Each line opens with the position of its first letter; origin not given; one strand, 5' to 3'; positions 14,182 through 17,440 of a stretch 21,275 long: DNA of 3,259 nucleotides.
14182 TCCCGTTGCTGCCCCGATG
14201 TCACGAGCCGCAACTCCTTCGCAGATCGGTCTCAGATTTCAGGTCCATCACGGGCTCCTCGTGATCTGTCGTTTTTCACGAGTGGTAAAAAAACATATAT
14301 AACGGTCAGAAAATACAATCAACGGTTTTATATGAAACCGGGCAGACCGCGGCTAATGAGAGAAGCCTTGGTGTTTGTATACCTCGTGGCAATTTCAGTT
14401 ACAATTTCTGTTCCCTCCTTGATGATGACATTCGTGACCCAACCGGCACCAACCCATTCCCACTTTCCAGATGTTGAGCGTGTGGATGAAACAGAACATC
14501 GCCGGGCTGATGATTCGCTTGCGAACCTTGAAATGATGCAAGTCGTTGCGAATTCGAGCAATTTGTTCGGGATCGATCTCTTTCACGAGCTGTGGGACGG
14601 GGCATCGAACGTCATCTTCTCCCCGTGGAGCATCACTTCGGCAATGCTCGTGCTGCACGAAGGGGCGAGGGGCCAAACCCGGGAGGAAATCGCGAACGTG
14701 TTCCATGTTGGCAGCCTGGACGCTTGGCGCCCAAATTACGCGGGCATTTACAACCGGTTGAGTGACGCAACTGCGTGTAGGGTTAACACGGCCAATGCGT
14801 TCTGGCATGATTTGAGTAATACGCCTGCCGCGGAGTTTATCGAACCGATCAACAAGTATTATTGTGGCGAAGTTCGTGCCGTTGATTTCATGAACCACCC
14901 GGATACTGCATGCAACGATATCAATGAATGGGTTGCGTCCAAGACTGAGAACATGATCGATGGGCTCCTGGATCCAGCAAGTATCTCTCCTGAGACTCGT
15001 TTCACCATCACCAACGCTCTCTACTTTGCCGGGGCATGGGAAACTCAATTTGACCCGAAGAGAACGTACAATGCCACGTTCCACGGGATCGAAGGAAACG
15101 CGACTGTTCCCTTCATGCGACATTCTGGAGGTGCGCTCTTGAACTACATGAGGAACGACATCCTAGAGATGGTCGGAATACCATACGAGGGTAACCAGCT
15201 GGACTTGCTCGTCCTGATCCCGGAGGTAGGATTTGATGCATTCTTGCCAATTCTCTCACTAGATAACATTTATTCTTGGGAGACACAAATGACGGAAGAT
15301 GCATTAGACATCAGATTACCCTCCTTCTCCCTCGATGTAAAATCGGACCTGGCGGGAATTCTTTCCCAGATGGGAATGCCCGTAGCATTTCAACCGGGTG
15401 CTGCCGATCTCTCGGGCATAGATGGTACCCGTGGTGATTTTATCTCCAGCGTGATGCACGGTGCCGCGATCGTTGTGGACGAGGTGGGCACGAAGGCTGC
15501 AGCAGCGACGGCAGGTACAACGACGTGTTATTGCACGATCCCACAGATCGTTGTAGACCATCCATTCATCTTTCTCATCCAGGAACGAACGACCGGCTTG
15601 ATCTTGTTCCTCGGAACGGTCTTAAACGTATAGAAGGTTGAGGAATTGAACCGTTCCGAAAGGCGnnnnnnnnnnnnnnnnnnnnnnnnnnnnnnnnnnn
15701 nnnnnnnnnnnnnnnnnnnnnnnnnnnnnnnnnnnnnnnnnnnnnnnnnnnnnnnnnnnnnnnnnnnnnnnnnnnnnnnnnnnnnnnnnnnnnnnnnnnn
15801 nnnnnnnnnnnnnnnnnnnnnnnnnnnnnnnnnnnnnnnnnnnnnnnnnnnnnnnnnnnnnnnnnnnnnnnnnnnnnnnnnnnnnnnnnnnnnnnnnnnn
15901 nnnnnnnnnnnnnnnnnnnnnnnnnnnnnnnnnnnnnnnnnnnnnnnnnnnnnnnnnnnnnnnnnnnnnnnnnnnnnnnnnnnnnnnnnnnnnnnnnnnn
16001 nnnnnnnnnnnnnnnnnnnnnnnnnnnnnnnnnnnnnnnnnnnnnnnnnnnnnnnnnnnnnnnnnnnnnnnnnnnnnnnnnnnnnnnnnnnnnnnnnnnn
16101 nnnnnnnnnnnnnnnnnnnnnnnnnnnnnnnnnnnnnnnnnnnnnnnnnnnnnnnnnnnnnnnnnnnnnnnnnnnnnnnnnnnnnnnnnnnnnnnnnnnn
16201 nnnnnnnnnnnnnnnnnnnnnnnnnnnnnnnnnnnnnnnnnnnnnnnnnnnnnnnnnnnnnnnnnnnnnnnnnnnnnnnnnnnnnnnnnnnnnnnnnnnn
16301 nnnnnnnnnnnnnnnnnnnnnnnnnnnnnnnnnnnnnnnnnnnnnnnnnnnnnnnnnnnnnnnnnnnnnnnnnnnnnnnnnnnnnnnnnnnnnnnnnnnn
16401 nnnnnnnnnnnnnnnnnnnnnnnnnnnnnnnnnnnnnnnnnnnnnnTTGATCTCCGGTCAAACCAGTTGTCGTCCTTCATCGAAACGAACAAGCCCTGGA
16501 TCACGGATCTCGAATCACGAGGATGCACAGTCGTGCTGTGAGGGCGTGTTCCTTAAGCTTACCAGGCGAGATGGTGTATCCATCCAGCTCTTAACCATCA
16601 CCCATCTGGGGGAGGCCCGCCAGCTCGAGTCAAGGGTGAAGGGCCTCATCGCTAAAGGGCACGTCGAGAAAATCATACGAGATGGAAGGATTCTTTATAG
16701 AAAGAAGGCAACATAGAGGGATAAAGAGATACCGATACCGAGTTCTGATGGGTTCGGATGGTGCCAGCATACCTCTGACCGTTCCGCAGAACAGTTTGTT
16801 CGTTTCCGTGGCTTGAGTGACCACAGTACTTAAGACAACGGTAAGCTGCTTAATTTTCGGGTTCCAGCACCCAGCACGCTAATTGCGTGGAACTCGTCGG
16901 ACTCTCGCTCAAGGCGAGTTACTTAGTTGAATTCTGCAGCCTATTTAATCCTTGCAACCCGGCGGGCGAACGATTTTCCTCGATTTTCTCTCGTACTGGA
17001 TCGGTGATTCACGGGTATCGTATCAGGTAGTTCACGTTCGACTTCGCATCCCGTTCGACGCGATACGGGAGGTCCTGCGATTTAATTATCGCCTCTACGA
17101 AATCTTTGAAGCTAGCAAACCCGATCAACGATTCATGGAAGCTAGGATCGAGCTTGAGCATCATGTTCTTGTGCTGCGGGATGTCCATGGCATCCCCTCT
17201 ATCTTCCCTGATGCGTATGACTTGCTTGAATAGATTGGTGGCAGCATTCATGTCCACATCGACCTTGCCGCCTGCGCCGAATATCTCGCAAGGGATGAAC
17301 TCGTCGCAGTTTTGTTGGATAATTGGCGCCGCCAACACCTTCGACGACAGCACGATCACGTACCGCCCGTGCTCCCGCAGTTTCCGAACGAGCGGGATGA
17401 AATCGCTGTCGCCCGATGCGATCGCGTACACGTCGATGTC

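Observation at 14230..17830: Lower-GC island carrying serpin, LRR protein and NYN-LOTUS RNase directly beside the actin gene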

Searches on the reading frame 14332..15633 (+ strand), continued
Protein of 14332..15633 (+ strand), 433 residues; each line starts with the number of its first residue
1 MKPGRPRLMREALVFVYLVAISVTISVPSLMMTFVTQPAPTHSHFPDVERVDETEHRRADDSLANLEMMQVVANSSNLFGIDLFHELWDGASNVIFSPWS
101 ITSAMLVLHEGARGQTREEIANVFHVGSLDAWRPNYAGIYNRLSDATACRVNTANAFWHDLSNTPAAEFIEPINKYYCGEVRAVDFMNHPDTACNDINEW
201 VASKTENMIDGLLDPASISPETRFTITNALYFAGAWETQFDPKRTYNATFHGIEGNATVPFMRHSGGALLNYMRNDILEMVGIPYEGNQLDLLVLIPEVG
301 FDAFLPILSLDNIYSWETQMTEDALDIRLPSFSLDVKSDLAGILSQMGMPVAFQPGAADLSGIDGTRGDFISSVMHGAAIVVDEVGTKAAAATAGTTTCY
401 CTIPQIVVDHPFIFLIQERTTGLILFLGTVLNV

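Call 44: search_solved_structures(query=window:14332-15633:+, max_evalue=1e-30, show_alignments=1)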
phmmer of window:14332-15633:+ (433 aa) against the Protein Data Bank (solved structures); distinct sequences matched with E-value up to 1e-30: 74 (the best 60 are shown).
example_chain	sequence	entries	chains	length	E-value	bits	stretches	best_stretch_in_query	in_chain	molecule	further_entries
2arq_A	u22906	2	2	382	4.8e-53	183.6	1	75-429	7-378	Plasminogen activator inhibitor-2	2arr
1by7_A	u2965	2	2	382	6.7e-53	183.2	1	75-429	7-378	PROTEIN (PLASMINOGEN ACTIVATOR INHIBITOR-2) | PLASMINOGEN ACTIVATOR INHIBITOR-2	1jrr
4ga7_A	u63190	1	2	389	1.3e-51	178.9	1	69-429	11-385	Leukocyte elastase inhibitor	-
5cdx_A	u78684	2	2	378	4e-51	177.3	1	73-432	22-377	Conserpin | Conserpin in the latent state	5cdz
6ee5_A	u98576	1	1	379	4.6e-51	177.1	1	73-432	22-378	Conserpin-AATRCL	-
5ce0_A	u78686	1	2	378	1.4e-50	175.5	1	73-432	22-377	Native conserpin with Z-variant (E342K)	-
8gxv_A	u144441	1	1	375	4.7e-50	173.8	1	76-430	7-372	Proteinase inhibitor I4 serpin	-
2dut_A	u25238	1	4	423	6.5e-48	166.7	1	65-429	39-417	Heterochromatin-associated protein MENT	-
3fgq_A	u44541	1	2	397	2.8e-45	158.1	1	91-431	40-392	Neuroserpin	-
3f5n_A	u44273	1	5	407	3e-45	158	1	91-431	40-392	Neuroserpin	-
7pmu_A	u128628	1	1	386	4.5e-45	157.4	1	72-430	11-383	Serpin-8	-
2h4r_A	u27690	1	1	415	6.3e-45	156.9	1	153-429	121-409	Heterochromatin-associated protein MENT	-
1hle_A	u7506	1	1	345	6.7e-45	156.8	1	70-397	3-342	HORSE LEUKOCYTE ELASTASE INHIBITOR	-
4zk0_A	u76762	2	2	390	7.1e-45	156.7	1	74-429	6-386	Serpin B4 | Serpin B3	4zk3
2zv6_A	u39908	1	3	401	8.9e-45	156.4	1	75-429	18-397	Serpin B3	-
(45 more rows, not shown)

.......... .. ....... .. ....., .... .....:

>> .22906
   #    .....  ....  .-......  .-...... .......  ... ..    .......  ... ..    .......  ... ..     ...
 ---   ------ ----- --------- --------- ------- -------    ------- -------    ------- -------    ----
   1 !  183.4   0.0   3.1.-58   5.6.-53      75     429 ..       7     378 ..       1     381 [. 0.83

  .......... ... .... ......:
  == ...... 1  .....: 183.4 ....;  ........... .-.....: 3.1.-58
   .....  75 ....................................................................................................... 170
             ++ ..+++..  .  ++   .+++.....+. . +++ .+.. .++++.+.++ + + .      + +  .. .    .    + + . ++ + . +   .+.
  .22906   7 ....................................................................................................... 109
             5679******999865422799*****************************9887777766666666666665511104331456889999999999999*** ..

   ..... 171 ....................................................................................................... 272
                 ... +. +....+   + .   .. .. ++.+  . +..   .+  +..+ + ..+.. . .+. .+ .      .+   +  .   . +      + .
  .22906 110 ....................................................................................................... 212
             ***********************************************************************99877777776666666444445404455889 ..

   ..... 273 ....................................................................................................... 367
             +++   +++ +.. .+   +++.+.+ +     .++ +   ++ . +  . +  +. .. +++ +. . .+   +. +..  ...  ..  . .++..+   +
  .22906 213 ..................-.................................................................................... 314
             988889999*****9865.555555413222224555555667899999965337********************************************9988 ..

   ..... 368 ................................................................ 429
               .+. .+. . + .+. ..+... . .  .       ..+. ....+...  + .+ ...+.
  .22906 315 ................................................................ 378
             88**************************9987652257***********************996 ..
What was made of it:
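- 14332..15633 (+): Serpin of 433 aa (NCBI's model is 425 aa). It has an N-terminal hydrophobic anchor or signal at about residues 13-31. The reactive-centre loop spans residues 384-404 (nt 15481-15543), with an inhibitory-type hinge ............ and a predicted P1 of Tyr400. Alignment to PAI-2 places Tyr opposite the PAI-2 Arg that I recall as its P1 residue (call 44).
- On Serpin (PF00079), inhibitory type: E384-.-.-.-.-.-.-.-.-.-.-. aligns with the PAI-2 hinge (call 44).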

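Call 57: find_related_loci(query=A3, collection=metagenome_contigs, flank=6000)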
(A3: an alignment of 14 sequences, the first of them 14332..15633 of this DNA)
Query A3 (433 aa) in metagenome_contigs; peptide patterns used: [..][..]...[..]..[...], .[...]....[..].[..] (x = any residue, [..] = any of these).
600 stretches matched a pattern (row limit reached: there are more); 573 encode a relative of the query (tblastn E <= 1e-3); the best 80 are kept; 80 distinct loci.
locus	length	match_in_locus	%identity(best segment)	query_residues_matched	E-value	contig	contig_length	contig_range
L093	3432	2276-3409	39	58-432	1e-80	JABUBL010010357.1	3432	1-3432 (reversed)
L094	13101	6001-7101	39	72-431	1e-75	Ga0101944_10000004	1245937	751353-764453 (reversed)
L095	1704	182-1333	37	54-432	1e-79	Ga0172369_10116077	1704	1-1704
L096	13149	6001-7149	36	60-432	5e-75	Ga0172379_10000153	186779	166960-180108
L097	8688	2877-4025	37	60-432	5e-75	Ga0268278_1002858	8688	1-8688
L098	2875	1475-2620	37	58-432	1e-75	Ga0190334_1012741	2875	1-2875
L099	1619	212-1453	36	17-430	4e-78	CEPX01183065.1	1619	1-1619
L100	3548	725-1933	36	59-432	4e-74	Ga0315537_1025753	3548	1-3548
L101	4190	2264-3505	37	17-432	1e-73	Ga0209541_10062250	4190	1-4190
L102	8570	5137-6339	36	41-432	5e-73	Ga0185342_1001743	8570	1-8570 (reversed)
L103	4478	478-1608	38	60-430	5e-73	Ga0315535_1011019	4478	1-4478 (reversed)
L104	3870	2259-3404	37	59-432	5e-73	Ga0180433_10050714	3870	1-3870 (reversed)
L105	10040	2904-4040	37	59-432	2e-72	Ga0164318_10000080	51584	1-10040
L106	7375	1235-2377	36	60-432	4e-71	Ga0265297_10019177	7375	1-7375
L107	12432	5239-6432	37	47-432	7e-71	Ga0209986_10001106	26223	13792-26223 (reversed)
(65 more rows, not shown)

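Call 60: search_protein_families(library=phrogs, proteins=[window:14332-15633:+], max_evalue=0.001)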
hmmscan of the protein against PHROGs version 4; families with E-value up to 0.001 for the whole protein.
window:14332-15633:+ (433 aa): 0 families

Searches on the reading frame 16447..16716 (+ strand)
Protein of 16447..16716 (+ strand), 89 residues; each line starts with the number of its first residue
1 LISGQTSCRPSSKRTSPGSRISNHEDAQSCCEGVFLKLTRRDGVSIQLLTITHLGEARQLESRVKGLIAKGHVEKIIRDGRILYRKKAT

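Call 4: search_protein_families(library=pfam, proteins=[window:16447-16716:+], max_evalue=0.01)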
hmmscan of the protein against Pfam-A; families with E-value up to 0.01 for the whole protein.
window:16447-16716:+ (89 aa): 0 families

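Call 27: search_protein_families(library=padloc, proteins=[window:16447-16716:+], max_evalue=0.01)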
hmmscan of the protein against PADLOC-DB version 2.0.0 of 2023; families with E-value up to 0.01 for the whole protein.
window:16447-16716:+ (89 aa): 0 families

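Call 28: search_protein_families(library=ncbifam, proteins=[window:16447-16716:+], max_evalue=0.01)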
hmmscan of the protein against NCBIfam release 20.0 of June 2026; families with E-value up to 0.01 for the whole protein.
window:16447-16716:+ (89 aa): 0 families

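Call 60: search_protein_families(library=phrogs, proteins=[window:16447-16716:+], max_evalue=0.001)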
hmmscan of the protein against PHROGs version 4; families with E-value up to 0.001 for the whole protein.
window:16447-16716:+ (89 aa): 0 families

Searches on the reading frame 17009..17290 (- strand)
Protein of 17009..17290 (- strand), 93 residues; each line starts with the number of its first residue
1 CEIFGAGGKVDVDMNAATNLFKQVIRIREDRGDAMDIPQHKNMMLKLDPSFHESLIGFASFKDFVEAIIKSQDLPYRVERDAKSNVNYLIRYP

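Call 25: search_protein_families(library=pfam, proteins=[window:17009-17290:-], max_evalue=10)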
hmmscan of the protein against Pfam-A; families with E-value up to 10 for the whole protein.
window:17009-17290:- (93 aa): 1 family
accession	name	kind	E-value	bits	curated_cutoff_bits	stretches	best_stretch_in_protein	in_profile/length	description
PF12872.13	OST-HTH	-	0.0036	17.6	23.8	1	32-68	19-55/71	OST-HTH/LOTUS domain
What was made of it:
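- On NYN/LK-nuclease plus LOTUS (OST-HTH) proteins: Below Pfam's cutoff (17.6 against 23.8 bits, E = 0.0036) (call 25).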
